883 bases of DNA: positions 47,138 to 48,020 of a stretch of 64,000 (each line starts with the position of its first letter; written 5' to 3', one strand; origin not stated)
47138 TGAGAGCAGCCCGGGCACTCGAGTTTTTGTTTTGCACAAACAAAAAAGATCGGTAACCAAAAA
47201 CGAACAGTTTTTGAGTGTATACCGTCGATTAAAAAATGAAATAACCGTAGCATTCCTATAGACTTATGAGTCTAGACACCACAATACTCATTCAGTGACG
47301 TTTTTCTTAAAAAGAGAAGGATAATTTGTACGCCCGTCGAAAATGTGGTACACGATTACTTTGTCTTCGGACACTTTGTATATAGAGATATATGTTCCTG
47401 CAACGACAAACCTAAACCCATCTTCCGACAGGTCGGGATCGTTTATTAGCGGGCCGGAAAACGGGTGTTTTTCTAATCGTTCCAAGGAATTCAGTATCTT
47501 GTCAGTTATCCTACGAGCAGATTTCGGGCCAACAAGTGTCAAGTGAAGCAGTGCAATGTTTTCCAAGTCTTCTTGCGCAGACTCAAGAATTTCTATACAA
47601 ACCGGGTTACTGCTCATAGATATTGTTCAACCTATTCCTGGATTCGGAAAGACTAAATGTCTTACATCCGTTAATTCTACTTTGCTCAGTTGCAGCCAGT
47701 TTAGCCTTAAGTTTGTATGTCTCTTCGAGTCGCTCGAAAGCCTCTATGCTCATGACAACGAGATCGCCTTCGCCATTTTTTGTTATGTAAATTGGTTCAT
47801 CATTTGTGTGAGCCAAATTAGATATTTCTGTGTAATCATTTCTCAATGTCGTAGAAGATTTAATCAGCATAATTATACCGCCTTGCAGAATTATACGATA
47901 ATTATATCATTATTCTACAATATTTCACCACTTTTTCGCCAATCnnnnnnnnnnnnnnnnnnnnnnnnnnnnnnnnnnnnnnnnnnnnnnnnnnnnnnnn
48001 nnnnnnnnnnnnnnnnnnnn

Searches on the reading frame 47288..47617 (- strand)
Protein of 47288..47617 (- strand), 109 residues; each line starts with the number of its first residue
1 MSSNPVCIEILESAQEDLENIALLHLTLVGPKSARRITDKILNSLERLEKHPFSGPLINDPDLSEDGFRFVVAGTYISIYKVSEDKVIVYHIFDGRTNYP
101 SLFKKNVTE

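Call 74: search_protein_families(library=pfam, proteins=[window:47288-47617:-], max_evalue=0.001)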
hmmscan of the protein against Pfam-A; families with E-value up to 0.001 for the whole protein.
window:47288-47617:- (109 aa): 1 family
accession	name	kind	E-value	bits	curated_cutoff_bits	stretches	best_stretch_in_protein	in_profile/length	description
PF05016.21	ParE_toxin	-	9.9e-10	39.3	23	1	8-99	1-89/89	ParE toxin of type II toxin-antitoxin system, parDE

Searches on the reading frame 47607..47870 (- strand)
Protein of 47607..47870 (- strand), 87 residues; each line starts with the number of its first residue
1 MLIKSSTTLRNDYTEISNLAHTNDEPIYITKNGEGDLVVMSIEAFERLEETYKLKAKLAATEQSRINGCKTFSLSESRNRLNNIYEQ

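Call 74: search_protein_families(library=pfam, proteins=[window:47607-47870:-], max_evalue=0.001)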
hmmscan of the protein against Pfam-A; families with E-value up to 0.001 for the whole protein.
window:47607-47870:- (87 aa): 1 family
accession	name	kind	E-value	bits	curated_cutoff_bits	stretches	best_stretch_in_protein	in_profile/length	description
PF02604.26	PhdYeFM_antitox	-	6.8e-14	51.8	29.8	1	1-62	1-62/74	Antitoxin Phd_YefM, type II toxin-antitoxin system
